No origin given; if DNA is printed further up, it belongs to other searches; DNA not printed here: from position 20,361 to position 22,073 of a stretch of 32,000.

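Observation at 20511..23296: KaiC-KaiB operon in a methanogen-type genome, in kaiC-then-kaiB order, coupled to sensory and redox genes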

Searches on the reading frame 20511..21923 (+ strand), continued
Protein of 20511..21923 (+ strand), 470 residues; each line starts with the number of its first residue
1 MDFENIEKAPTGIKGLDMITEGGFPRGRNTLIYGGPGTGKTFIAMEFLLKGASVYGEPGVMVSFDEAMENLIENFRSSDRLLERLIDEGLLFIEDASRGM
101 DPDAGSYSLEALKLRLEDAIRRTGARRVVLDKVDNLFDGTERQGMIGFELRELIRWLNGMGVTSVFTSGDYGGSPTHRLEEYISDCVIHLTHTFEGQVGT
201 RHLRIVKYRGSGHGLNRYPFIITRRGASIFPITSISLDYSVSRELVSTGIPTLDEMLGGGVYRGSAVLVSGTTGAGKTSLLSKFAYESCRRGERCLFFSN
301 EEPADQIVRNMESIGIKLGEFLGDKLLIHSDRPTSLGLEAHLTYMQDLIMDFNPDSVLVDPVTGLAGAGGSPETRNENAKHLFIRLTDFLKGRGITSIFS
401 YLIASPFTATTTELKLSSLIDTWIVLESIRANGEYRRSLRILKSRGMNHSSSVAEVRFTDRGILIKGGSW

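Call 22: find_homologous_proteins(query=window:20511-21920:+, max_evalue=1e-50)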
Query window:20511-21920:+ (470 aa): 7784 proteins with E <= 1e-50 among 8000 candidates; the best 120 are listed.
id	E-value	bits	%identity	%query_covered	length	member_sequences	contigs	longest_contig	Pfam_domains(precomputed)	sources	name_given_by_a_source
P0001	0.0e+0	1047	100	100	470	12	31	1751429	PF06745.20,PF01695.24,PF03796.22,PF23442.2,PF13401.13,PF09848.16,PF00154.28,PF13481.13,PF20720.4,PF13191.13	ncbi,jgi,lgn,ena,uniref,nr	ncbi:circadian clock protein KaiC [Methanothermobacter thermautotrophicus]|jgi:circadian clock prote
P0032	1.9e-272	922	88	100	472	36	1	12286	PF06745.20,PF01695.24,PF03796.22,PF05625.18,PF23442.2,PF13401.13,PF09848.16,PF00154.28,PF13481.13,PF20720.4,PF13191.13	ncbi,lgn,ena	-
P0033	4.8e-241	818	76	100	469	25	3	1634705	PF13173.13,PF06745.20,PF00270.36,PF03796.22,PF13245.13,PF23442.2,PF13401.13,PF00154.28,PF13191.13,PF01695.24,PF05625.18,PF13521.13,PF09848.16,PF25199.2,PF13481.13,PF20720.4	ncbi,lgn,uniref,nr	ncbi:circadian clock protein KaiC [Methanothermobacter marburgensis]|uniref:non-specific serine/thre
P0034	2.8e-235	799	74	100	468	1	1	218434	PF13173.13,PF06745.20,PF00270.36,PF03796.22,PF23442.2,PF13401.13,PF00154.28,PF13191.13,PF01695.24,PF05625.18,PF09848.16,PF25199.2,PF13481.13,PF20720.4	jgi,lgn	-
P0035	8.4e-180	616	60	100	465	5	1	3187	PF13173.13,PF06745.20,PF03796.22,PF13245.13,PF23442.2,PF00004.36,PF13401.13,PF00154.28,PF04851.22,PF13191.13,PF01695.24,PF13479.13,PF13521.13,PF13481.13,PF20720.4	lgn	-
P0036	4.1e-177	607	59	99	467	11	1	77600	PF06745.20,PF13479.13,PF03796.22,PF13245.13,PF23442.2,PF13401.13,PF00154.28,PF13481.13,PF20720.4,PF13191.13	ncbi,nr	ncbi:MAG: circadian clock protein KaiC [Methanobacteriales archaeon]|nr:circadian clock protein KaiC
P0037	1.0e-174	600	59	97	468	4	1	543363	PF13173.13,PF06745.20,PF00270.36,PF03796.22,PF13245.13,PF23442.2,PF00004.36,PF13401.13,PF00154.28,PF13191.13,PF07088.17,PF01695.24,PF13479.13,PF24883.3,PF05625.18,PF13481.13,PF20720.4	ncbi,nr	ncbi:MAG: circadian clock protein KaiC [Methanothermobacter sp.]|nr:circadian clock protein KaiC [Me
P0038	1.0e-174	600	59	99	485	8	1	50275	PF13173.13,PF06745.20,PF03796.22,PF13245.13,PF23442.2,PF00004.36,PF13401.13,PF00154.28,PF13191.13,PF13479.13,PF05625.18,PF13481.13,PF20720.4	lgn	-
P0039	2.3e-174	598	59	99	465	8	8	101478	PF06745.20,PF03796.22,PF13245.13,PF23442.2,PF13401.13,PF00154.28,PF04851.22,PF13191.13,PF13479.13,PF00910.29,PF13481.13,PF20720.4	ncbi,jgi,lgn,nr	ncbi:MAG: circadian clock protein KaiC [Methanobacteriaceae archaeon]|nr:circadian clock protein Kai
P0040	2.5e-145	503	76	66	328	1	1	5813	PF06745.20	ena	-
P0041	1.1e-133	464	50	98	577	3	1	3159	PF06745.20,PF03796.22,PF05729.19,PF23442.2,PF13401.13,PF00154.28,PF01637.25,PF13481.13,PF20720.4,PF13191.13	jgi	jgi:circadian clock protein KaiC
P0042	1.3e-132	461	50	97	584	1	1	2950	PF06745.20,PF03796.22,PF24883.3,PF05729.19,PF23442.2,PF13401.13,PF00154.28,PF13481.13,PF13191.13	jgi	-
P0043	2.0e-132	460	49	98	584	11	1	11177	PF06745.20,PF03796.22,PF24883.3,PF05729.19,PF23442.2,PF00004.36,PF13401.13,PF00154.28,PF13481.13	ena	-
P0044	2.3e-132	460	50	98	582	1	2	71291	PF06745.20,PF03796.22,PF23442.2,PF13401.13,PF13238.13,PF00154.28,PF13481.13,PF13191.13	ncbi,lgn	-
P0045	4.6e-132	459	50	98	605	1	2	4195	PF06745.20,PF01695.24,PF03796.22,PF24883.3,PF13245.13,PF23442.2,PF13401.13,PF00154.28,PF13481.13,PF13191.13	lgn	-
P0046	5.1e-132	459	50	98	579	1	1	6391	PF13173.13,PF06745.20,PF03796.22,PF05729.19,PF23442.2,PF13401.13,PF00154.28,PF01637.25,PF13481.13,PF20720.4,PF13191.13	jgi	jgi:circadian clock protein KaiC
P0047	5.4e-132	459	50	99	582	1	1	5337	PF06745.20,PF03796.22,PF05729.19,PF23442.2,PF13401.13,PF00154.28,PF13481.13,PF13191.13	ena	-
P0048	5.4e-132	459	50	99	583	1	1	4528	PF06745.20,PF03796.22,PF05729.19,PF23442.2,PF13401.13,PF00154.28,PF13481.13,PF13191.13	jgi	-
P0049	5.4e-132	459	50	99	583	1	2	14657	PF06745.20,PF03796.22,PF05729.19,PF23442.2,PF13401.13,PF00154.28,PF13481.13,PF13191.13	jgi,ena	-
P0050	6.6e-132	458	50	98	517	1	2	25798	PF06745.20,PF03796.22,PF13245.13,PF23442.2,PF13401.13,PF00154.28,PF13191.13,PF01695.24,PF24883.3,PF05729.19,PF13481.13,PF20720.4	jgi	jgi:circadian clock protein KaiC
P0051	7.6e-132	458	50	98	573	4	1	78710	PF06745.20,PF03796.22,PF24883.3,PF05729.19,PF23442.2,PF00004.36,PF13401.13,PF00154.28,PF13481.13,PF20720.4,PF13191.13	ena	-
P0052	1.2e-131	458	49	98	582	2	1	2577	PF06745.20,PF03796.22,PF24883.3,PF05729.19,PF23442.2,PF13401.13,PF00154.28,PF13481.13,PF13191.13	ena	-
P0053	1.4e-131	457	51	98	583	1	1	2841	PF06745.20,PF03796.22,PF05729.19,PF23442.2,PF13401.13,PF00154.28,PF13481.13,PF13191.13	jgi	-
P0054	1.5e-131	457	49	99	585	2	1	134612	PF06745.20,PF03796.22,PF24883.3,PF05729.19,PF23442.2,PF13401.13,PF00154.28,PF13481.13,PF13191.13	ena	-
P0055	1.6e-131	457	49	97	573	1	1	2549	PF13173.13,PF06745.20,PF03796.22,PF13245.13,PF23442.2,PF13401.13,PF13238.13,PF00154.28,PF01637.25,PF07728.21,PF13191.13,PF07088.17,PF24883.3,PF05729.19,PF13521.13,PF09848.16,PF13481.13,PF20720.4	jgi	jgi:circadian clock protein KaiC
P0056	1.7e-131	457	49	98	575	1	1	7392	PF13173.13,PF06745.20,PF01695.24,PF03796.22,PF24883.3,PF23442.2,PF13401.13,PF00154.28,PF13481.13,PF20720.4,PF13191.13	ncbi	-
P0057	1.9e-131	457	50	99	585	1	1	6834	PF06745.20,PF03796.22,PF23442.2,PF13401.13,PF00154.28,PF13481.13,PF13191.13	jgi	jgi:circadian clock protein KaiC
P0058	2.2e-131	457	49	99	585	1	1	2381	PF06745.20,PF03796.22,PF23442.2,PF13401.13,PF00154.28,PF13481.13,PF13191.13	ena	-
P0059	3.1e-131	456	50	98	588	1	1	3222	PF06745.20,PF03796.22,PF23442.2,PF13401.13,PF00154.28,PF13481.13,PF13191.13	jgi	jgi:circadian clock protein KaiC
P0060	3.2e-131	456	50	99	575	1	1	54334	PF06745.20,PF03796.22,PF13604.13,PF23442.2,PF13401.13,PF00154.28,PF13481.13,PF13191.13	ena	-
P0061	3.6e-131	456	48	99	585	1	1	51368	PF06745.20,PF03796.22,PF24883.3,PF13245.13,PF23442.2,PF13401.13,PF00154.28,PF13481.13,PF20720.4,PF13191.13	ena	-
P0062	4.3e-131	456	50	97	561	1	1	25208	PF06745.20,PF03796.22,PF13604.13,PF13245.13,PF23442.2,PF13401.13,PF00154.28,PF13191.13,PF01695.24,PF13479.13,PF24883.3,PF05729.19,PF13521.13,PF09848.16,PF13481.13,PF20720.4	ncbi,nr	ncbi:MAG: circadian clock protein KaiC [Pseudomonadota bacterium]|nr:circadian clock protein KaiC [P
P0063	5.5e-131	455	50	97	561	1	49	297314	PF06745.20,PF03796.22,PF13604.13,PF13245.13,PF23442.2,PF13401.13,PF00154.28,PF13191.13,PF07088.17,PF01695.24,PF13479.13,PF24883.3,PF05729.19,PF13521.13,PF09848.16,PF13481.13,PF20720.4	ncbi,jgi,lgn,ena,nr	ncbi:MAG: circadian clock protein KaiC [Desulfomonilia bacterium]|jgi:circadian clock protein KaiC|n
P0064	5.5e-131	455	49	99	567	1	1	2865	PF06745.20,PF03796.22,PF23442.2,PF13401.13,PF00154.28,PF13481.13,PF13191.13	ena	-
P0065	6.5e-131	455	50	97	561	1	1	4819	PF06745.20,PF03796.22,PF13604.13,PF13245.13,PF23442.2,PF13401.13,PF00154.28,PF13191.13,PF01695.24,PF13479.13,PF24883.3,PF05729.19,PF13521.13,PF09848.16,PF13481.13,PF20720.4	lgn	-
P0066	6.5e-131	455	50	97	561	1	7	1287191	PF06745.20,PF03796.22,PF13604.13,PF13245.13,PF23442.2,PF13401.13,PF00154.28,PF13191.13,PF01695.24,PF13479.13,PF24883.3,PF05729.19,PF13521.13,PF09848.16,PF13481.13,PF20720.4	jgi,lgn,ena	jgi:circadian clock protein KaiC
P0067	8.1e-131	455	50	97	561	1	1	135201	PF06745.20,PF03796.22,PF13604.13,PF13245.13,PF23442.2,PF13401.13,PF00154.28,PF13191.13,PF01695.24,PF13479.13,PF24883.3,PF05729.19,PF13521.13,PF09848.16,PF13481.13,PF20720.4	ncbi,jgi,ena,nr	ncbi:MAG TPA: circadian clock protein KaiC [Desulfomonilia bacterium]|nr:circadian clock protein Kai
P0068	8.2e-131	455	50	97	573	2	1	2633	PF06745.20,PF03796.22,PF23442.2,PF00004.36,PF13401.13,PF00154.28,PF07728.21,PF13191.13,PF13479.13,PF24883.3,PF09848.16,PF13481.13,PF20720.4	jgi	-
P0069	8.5e-131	455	50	98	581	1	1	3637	PF06745.20,PF03796.22,PF24883.3,PF23442.2,PF00004.36,PF13401.13,PF00154.28,PF13481.13,PF13191.13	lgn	-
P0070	9.1e-131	455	49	98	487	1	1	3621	PF06745.20,PF03796.22,PF13245.13,PF23442.2,PF00004.36,PF13401.13,PF00154.28,PF13191.13,PF13479.13,PF24883.3,PF05729.19,PF13481.13,PF20720.4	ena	-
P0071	9.4e-131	455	49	99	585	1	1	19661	PF06745.20,PF03796.22,PF05729.19,PF23442.2,PF13401.13,PF00154.28,PF13481.13,PF13191.13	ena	-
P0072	1.1e-130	454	49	98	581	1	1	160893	PF06745.20,PF03796.22,PF24883.3,PF23442.2,PF00004.36,PF13401.13,PF00154.28,PF13481.13,PF13191.13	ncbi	-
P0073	1.2e-130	454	50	97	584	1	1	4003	PF06745.20,PF03796.22,PF24883.3,PF05729.19,PF23442.2,PF13401.13,PF00154.28,PF13481.13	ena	-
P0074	1.2e-130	454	50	98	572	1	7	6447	PF06745.20,PF03796.22,PF14417.13,PF24883.3,PF05729.19,PF23442.2,PF13401.13,PF00154.28,PF13481.13,PF20720.4,PF13191.13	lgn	-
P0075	1.9e-130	454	49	99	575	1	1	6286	PF06745.20,PF03796.22,PF24883.3,PF05729.19,PF23442.2,PF13401.13,PF00154.28,PF13481.13,PF13191.13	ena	-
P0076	2.1e-130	453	49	99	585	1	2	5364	PF06745.20,PF03796.22,PF13604.13,PF05729.19,PF23442.2,PF13401.13,PF00154.28,PF13481.13,PF13191.13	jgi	jgi:circadian clock protein KaiC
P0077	2.2e-130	453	50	98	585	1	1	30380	PF06745.20,PF03796.22,PF13604.13,PF13245.13,PF23442.2,PF13401.13,PF00154.28,PF13481.13,PF13191.13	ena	-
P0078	2.3e-130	453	49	99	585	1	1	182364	PF06745.20,PF03796.22,PF13245.13,PF23442.2,PF13401.13,PF00154.28,PF13481.13,PF13191.13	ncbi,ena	-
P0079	2.4e-130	453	49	98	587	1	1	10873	PF06745.20,PF03796.22,PF24883.3,PF23442.2,PF13401.13,PF00154.28,PF13481.13,PF20720.4,PF13191.13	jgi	jgi:circadian clock protein KaiC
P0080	2.6e-130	453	49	98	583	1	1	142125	PF06745.20,PF03796.22,PF13604.13,PF24883.3,PF13245.13,PF23442.2,PF13401.13,PF00154.28,PF13481.13,PF20720.4,PF13191.13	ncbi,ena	-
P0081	2.6e-130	453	48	98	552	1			PF06745.20,PF03796.22,PF24883.3,PF05729.19,PF23442.2,PF13401.13,PF00154.28,PF01637.25,PF13481.13,PF20720.4,PF13191.13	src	-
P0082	3.3e-130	453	49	99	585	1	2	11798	PF06745.20,PF03796.22,PF13245.13,PF05729.19,PF23442.2,PF13401.13,PF00154.28,PF13481.13,PF13191.13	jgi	jgi:circadian clock protein KaiC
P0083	4.2e-130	453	50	97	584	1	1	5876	PF06745.20,PF03796.22,PF24883.3,PF05729.19,PF23442.2,PF00004.36,PF13401.13,PF00154.28,PF13481.13,PF20720.4,PF13191.13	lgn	-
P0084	5.0e-130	452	50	98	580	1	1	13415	PF06745.20,PF03796.22,PF23442.2,PF13401.13,PF00154.28,PF13481.13,PF13191.13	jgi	-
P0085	5.3e-130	452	50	98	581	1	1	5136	PF06745.20,PF03796.22,PF24883.3,PF05729.19,PF23442.2,PF13401.13,PF00154.28,PF13481.13,PF13191.13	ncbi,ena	ncbi:MAG TPA: circadian clock protein KaiC [Gemmataceae bacterium]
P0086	5.6e-130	452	49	99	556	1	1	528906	PF06745.20,PF03796.22,PF13245.13,PF05729.19,PF23442.2,PF13401.13,PF00154.28,PF13481.13,PF13191.13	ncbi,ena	-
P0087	5.7e-130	452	48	99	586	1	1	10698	PF06745.20,PF03796.22,PF23442.2,PF00004.36,PF13401.13,PF00154.28,PF13191.13,PF13479.13,PF24883.3,PF05729.19,PF13481.13,PF20720.4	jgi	jgi:circadian clock protein KaiC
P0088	5.8e-130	452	49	98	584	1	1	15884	PF06745.20,PF03796.22,PF24883.3,PF05625.18,PF23442.2,PF08423.18,PF13401.13,PF00154.28,PF13481.13,PF13191.13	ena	-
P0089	6.1e-130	452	48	99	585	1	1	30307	PF06745.20,PF03796.22,PF05729.19,PF23442.2,PF13401.13,PF00154.28,PF13481.13,PF20720.4,PF13191.13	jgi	jgi:circadian clock protein KaiC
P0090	7.1e-130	452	49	98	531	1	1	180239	PF06745.20,PF03796.22,PF24883.3,PF05729.19,PF23442.2,PF13401.13,PF00154.28,PF13481.13,PF13191.13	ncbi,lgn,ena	-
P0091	7.3e-130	452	50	97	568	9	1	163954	PF06745.20,PF03796.22,PF13604.13,PF13245.13,PF23442.2,PF00004.36,PF13401.13,PF00154.28,PF13191.13,PF07088.17,PF01695.24,PF13479.13,PF24883.3,PF05729.19,PF09848.16,PF13481.13,PF20720.4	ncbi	-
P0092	7.7e-130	452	50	97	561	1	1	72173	PF06745.20,PF03796.22,PF13604.13,PF13245.13,PF23442.2,PF13401.13,PF00154.28,PF13191.13,PF01695.24,PF13479.13,PF24883.3,PF05729.19,PF13521.13,PF09848.16,PF13481.13,PF20720.4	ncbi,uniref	ncbi:KaiC-like protein 1 [anaerobic digester metagenome]|uniref:non-specific serine/threonine protei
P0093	7.8e-130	452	50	98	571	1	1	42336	PF06745.20,PF03796.22,PF24883.3,PF05729.19,PF23442.2,PF13401.13,PF00154.28,PF13481.13,PF13191.13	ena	-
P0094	8.0e-130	452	49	98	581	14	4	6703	PF06745.20,PF03796.22,PF23442.2,PF13401.13,PF00154.28,PF13481.13,PF13191.13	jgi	-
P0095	9.9e-130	451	50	98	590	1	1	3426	PF06745.20,PF03796.22,PF23442.2,PF00154.28,PF13481.13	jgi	jgi:circadian clock protein KaiC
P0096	1.0e-129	451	50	99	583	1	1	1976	PF06745.20,PF03796.22,PF24883.3,PF05625.18,PF05729.19,PF23442.2,PF13401.13,PF00154.28,PF13481.13,PF13191.13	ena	-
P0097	1.0e-129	451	50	99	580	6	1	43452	PF06745.20,PF03796.22,PF24883.3,PF23442.2,PF00154.28,PF13481.13,PF13191.13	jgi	jgi:circadian clock protein KaiC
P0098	1.1e-129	451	48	98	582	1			PF06745.20,PF03796.22,PF24883.3,PF05729.19,PF23442.2,PF00004.36,PF13401.13,PF00154.28,PF13481.13,PF20720.4,PF13191.13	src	-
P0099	1.1e-129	451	50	97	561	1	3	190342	PF06745.20,PF03796.22,PF13604.13,PF13245.13,PF23442.2,PF13401.13,PF00154.28,PF13191.13,PF01695.24,PF13479.13,PF24883.3,PF05729.19,PF13521.13,PF09848.16,PF13481.13,PF20720.4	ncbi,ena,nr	ncbi:MAG TPA: circadian clock protein KaiC [Desulfomonilia bacterium]|nr:circadian clock protein Kai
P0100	1.2e-129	451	50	97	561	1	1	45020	PF06745.20,PF03796.22,PF13604.13,PF13245.13,PF23442.2,PF13401.13,PF00154.28,PF13191.13,PF01695.24,PF13479.13,PF24883.3,PF05729.19,PF13521.13,PF09848.16,PF13481.13,PF20720.4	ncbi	-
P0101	1.2e-129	451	49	98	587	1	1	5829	PF06745.20,PF03796.22,PF24883.3,PF23442.2,PF13401.13,PF00154.28,PF13481.13,PF20720.4,PF13191.13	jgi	jgi:circadian clock protein KaiC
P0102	1.3e-129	451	49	98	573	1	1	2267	PF06745.20,PF03796.22,PF24883.3,PF23442.2,PF00154.28,PF13481.13,PF13191.13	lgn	-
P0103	1.5e-129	451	49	97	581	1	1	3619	PF06745.20,PF03796.22,PF14417.13,PF23442.2,PF00004.36,PF13401.13,PF00154.28,PF01637.25,PF13191.13,PF24883.3,PF05729.19,PF13481.13,PF20720.4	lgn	-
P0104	1.6e-129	451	48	98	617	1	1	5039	PF06745.20,PF03796.22,PF23442.2,PF13401.13,PF00154.28,PF13481.13,PF13191.13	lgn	-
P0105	1.8e-129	450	50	97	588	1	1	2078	PF06745.20,PF03796.22,PF14417.13,PF13604.13,PF13245.13,PF23442.2,PF13401.13,PF00154.28,PF13191.13,PF13479.13,PF24883.3,PF05729.19,PF13481.13,PF20720.4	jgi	jgi:circadian clock protein KaiC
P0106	1.8e-129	450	49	98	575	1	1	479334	PF06745.20,PF03796.22,PF24883.3,PF23442.2,PF00004.36,PF13401.13,PF00154.28,PF13481.13,PF13191.13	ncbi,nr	ncbi:MAG: circadian clock protein KaiC [Betaproteobacteria bacterium]|nr:MAG: circadian clock protei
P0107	1.9e-129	450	49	99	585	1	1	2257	PF06745.20,PF03796.22,PF23442.2,PF13401.13,PF00154.28,PF13481.13,PF13191.13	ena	-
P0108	2.7e-129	450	49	99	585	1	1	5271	PF06745.20,PF03796.22,PF23442.2,PF13401.13,PF00154.28,PF13481.13,PF13191.13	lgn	-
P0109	3.0e-129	450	50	98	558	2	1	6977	PF06745.20,PF03796.22,PF24883.3,PF23442.2,PF13401.13,PF00154.28,PF13481.13,PF13191.13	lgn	-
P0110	3.0e-129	450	48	99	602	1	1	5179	PF06745.20,PF03796.22,PF23442.2,PF00004.36,PF13401.13,PF00154.28,PF13191.13,PF13479.13,PF24883.3,PF05729.19,PF13481.13,PF20720.4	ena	-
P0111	3.6e-129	449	49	99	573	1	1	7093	PF06745.20,PF03796.22,PF24883.3,PF12775.14,PF13245.13,PF23442.2,PF13401.13,PF00154.28,PF13481.13,PF20720.4,PF13191.13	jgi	jgi:circadian clock protein KaiC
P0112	4.0e-129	449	49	97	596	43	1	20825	PF06745.20,PF03796.22,PF24883.3,PF05729.19,PF23442.2,PF13401.13,PF00154.28,PF13481.13,PF20720.4,PF13191.13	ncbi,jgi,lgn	ncbi:MAG: circadian clock protein KaiC [Candidatus Sulfotelmatobacter sp.]|jgi:circadian clock prote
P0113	4.4e-129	449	49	98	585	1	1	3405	PF06745.20,PF03796.22,PF23442.2,PF00004.36,PF13401.13,PF00154.28,PF13191.13,PF13479.13,PF02223.24,PF24883.3,PF05729.19,PF13481.13,PF20720.4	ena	-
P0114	4.4e-129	449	50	97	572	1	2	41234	PF06745.20,PF03796.22,PF23442.2,PF13401.13,PF00154.28,PF13481.13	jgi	jgi:circadian clock protein KaiC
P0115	4.8e-129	449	48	98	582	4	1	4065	PF06745.20,PF03796.22,PF24883.3,PF05729.19,PF23442.2,PF13401.13,PF00154.28,PF13481.13,PF20720.4,PF13191.13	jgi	jgi:circadian clock protein KaiC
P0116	4.8e-129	449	50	98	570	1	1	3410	PF06745.20,PF03796.22,PF14417.13,PF23442.2,PF00004.36,PF13401.13,PF00154.28,PF13191.13,PF24883.3,PF05625.18,PF05729.19,PF13481.13,PF20720.4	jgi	jgi:circadian clock protein KaiC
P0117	4.9e-129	449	49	98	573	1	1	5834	PF06745.20,PF01695.24,PF03796.22,PF24883.3,PF05729.19,PF23442.2,PF13401.13,PF00154.28,PF13481.13,PF13191.13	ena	-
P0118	5.1e-129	449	49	99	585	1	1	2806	PF06745.20,PF03796.22,PF23442.2,PF13401.13,PF00154.28,PF13481.13,PF13191.13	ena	-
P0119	5.8e-129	449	50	97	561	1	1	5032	PF06745.20,PF03796.22,PF13604.13,PF13245.13,PF23442.2,PF13401.13,PF00154.28,PF13191.13,PF07088.17,PF01695.24,PF13479.13,PF24883.3,PF05729.19,PF13521.13,PF09848.16,PF13481.13,PF20720.4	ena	-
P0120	6.4e-129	449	50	98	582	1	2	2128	PF06745.20,PF03796.22,PF23442.2,PF13401.13,PF00154.28,PF13481.13,PF20720.4,PF13191.13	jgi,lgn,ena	-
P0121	6.5e-129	449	48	100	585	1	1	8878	PF06745.20,PF03796.22,PF13604.13,PF13245.13,PF05729.19,PF23442.2,PF13401.13,PF00154.28,PF13481.13,PF20720.4,PF13191.13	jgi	-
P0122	7.0e-129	448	49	98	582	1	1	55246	PF06745.20,PF03796.22,PF24883.3,PF05729.19,PF23442.2,PF13401.13,PF00154.28,PF13481.13,PF20720.4,PF13191.13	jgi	jgi:circadian clock protein KaiC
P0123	7.4e-129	448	49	99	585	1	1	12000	PF06745.20,PF03796.22,PF23442.2,PF13401.13,PF00154.28,PF13481.13,PF13191.13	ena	-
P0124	7.4e-129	448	49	99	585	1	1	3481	PF06745.20,PF03796.22,PF13245.13,PF05729.19,PF23442.2,PF13401.13,PF00154.28,PF13481.13,PF13191.13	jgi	jgi:circadian clock protein KaiC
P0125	8.3e-129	448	49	99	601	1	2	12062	PF06745.20,PF03796.22,PF24883.3,PF05729.19,PF23442.2,PF13401.13,PF00154.28,PF13481.13,PF13191.13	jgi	jgi:circadian clock protein KaiC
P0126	9.4e-129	448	48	98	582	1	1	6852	PF06745.20,PF13479.13,PF03796.22,PF24883.3,PF05729.19,PF23442.2,PF13401.13,PF00154.28,PF13481.13,PF13191.13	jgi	jgi:circadian clock protein KaiC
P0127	1.1e-128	448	49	98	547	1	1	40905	PF10412.16,PF06745.20,PF03796.22,PF13245.13,PF05729.19,PF23442.2,PF13401.13,PF00154.28,PF13481.13,PF13191.13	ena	-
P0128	1.1e-128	448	47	100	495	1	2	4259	PF06745.20,PF03796.22,PF24883.3,PF05729.19,PF23442.2,PF13401.13,PF00154.28,PF13481.13,PF20720.4,PF13191.13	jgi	jgi:circadian clock protein KaiC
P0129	1.2e-128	448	49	98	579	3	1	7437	PF06745.20,PF03796.22,PF24883.3,PF05729.19,PF23442.2,PF13401.13,PF00154.28,PF13481.13,PF13191.13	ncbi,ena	-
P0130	1.2e-128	448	50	98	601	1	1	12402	PF06745.20,PF03796.22,PF24883.3,PF23442.2,PF13401.13,PF00154.28,PF13481.13,PF13191.13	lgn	-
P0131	1.2e-128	448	48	99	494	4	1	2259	PF06745.20,PF03796.22,PF23442.2,PF00004.36,PF13401.13,PF00154.28,PF07728.21,PF13191.13,PF01695.24,PF13479.13,PF24883.3,PF05729.19,PF13521.13,PF13481.13,PF20720.4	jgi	jgi:circadian clock protein KaiC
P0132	1.3e-128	448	49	97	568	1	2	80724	PF06745.20,PF03796.22,PF13245.13,PF23442.2,PF13401.13,PF00154.28,PF13191.13,PF01695.24,PF13479.13,PF24883.3,PF13521.13,PF09848.16,PF13481.13,PF20720.4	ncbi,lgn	-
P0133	1.3e-128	448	50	97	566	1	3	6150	PF06745.20,PF00270.36,PF03796.22,PF24883.3,PF05729.19,PF23442.2,PF13401.13,PF00154.28,PF13481.13,PF13191.13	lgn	-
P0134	1.5e-128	447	49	97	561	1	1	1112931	PF06745.20,PF03796.22,PF13604.13,PF13245.13,PF23442.2,PF13401.13,PF00154.28,PF13191.13,PF07088.17,PF01695.24,PF13479.13,PF24883.3,PF05729.19,PF13521.13,PF09848.16,PF13481.13,PF20720.4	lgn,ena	-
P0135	1.5e-128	447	48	98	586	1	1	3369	PF06745.20,PF03796.22,PF23442.2,PF00004.36,PF13401.13,PF00154.28,PF13191.13,PF13479.13,PF24883.3,PF05729.19,PF13481.13,PF20720.4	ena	-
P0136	1.5e-128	447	50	97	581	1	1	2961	PF06745.20,PF03796.22,PF23442.2,PF00004.36,PF13401.13,PF00154.28,PF13191.13,PF13479.13,PF24883.3,PF05729.19,PF13481.13,PF20720.4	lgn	-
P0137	1.6e-128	447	49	98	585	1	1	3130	PF06745.20,PF03796.22,PF24883.3,PF05729.19,PF23442.2,PF13401.13,PF00154.28,PF13481.13,PF20720.4,PF13191.13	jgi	jgi:circadian clock protein KaiC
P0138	1.6e-128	447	50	99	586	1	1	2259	PF06745.20,PF03796.22,PF13245.13,PF23442.2,PF00004.36,PF13401.13,PF00154.28,PF13191.13,PF13479.13,PF24883.3,PF05729.19,PF13481.13,PF20720.4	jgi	jgi:circadian clock protein KaiC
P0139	1.8e-128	447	49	97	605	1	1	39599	PF06745.20,PF03796.22,PF23442.2,PF00004.36,PF13401.13,PF00154.28,PF13191.13,PF24883.3,PF05625.18,PF05729.19,PF13481.13,PF20720.4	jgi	jgi:circadian clock protein KaiC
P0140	1.9e-128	447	50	97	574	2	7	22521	PF06745.20,PF03796.22,PF14417.13,PF24883.3,PF05729.19,PF23442.2,PF13401.13,PF00154.28,PF13481.13,PF20720.4,PF13191.13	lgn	-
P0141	1.9e-128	447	48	98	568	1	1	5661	PF06745.20,PF03796.22,PF13245.13,PF23442.2,PF13401.13,PF00154.28,PF13191.13,PF01695.24,PF13479.13,PF24883.3,PF05729.19,PF13481.13,PF20720.4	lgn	-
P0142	1.9e-128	447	48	99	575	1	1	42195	PF06745.20,PF03796.22,PF24883.3,PF13245.13,PF05729.19,PF23442.2,PF13401.13,PF00154.28,PF13481.13,PF20720.4,PF13191.13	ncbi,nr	ncbi:MAG: circadian clock protein KaiC [Acidobacteria bacterium]|nr:circadian clock protein KaiC [Ac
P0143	2.0e-128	447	49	98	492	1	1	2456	PF06745.20,PF13479.13,PF03796.22,PF05625.18,PF23442.2,PF00004.36,PF13401.13,PF00154.28,PF13481.13,PF20720.4,PF13191.13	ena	-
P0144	2.1e-128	447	50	98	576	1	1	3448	PF06745.20,PF03796.22,PF24883.3,PF05729.19,PF23442.2,PF00004.36,PF13401.13,PF00154.28,PF13481.13,PF13191.13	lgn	-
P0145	2.1e-128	447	49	98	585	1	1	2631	PF06745.20,PF03796.22,PF23442.2,PF13401.13,PF00154.28,PF13191.13,PF13479.13,PF02223.24,PF24883.3,PF05729.19,PF13481.13,PF20720.4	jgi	jgi:circadian clock protein KaiC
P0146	2.4e-128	447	49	98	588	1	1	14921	PF13173.13,PF06745.20,PF03796.22,PF23442.2,PF13401.13,PF00154.28,PF13191.13,PF13479.13,PF24883.3,PF05729.19,PF13481.13,PF20720.4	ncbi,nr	ncbi:MAG: circadian clock protein KaiC [Planctomycetaceae bacterium]|nr:circadian clock protein KaiC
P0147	2.4e-128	447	49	98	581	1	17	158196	PF06745.20,PF03796.22,PF23442.2,PF13401.13,PF00154.28,PF13481.13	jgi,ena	jgi:circadian clock protein KaiC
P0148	2.5e-128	447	48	99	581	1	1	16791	PF06745.20,PF03796.22,PF23442.2,PF00004.36,PF13401.13,PF00154.28,PF01637.25,PF13191.13,PF24883.3,PF05729.19,PF13481.13,PF20720.4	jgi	jgi:circadian clock protein KaiC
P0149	2.5e-128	447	49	98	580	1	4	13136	PF06745.20,PF03796.22,PF24883.3,PF05729.19,PF23442.2,PF13401.13,PF13238.13,PF00154.28,PF13481.13,PF13191.13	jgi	jgi:circadian clock protein KaiC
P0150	2.6e-128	447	48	98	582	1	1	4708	PF06745.20,PF03796.22,PF24883.3,PF05729.19,PF23442.2,PF13401.13,PF00154.28,PF13481.13,PF20720.4,PF13191.13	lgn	-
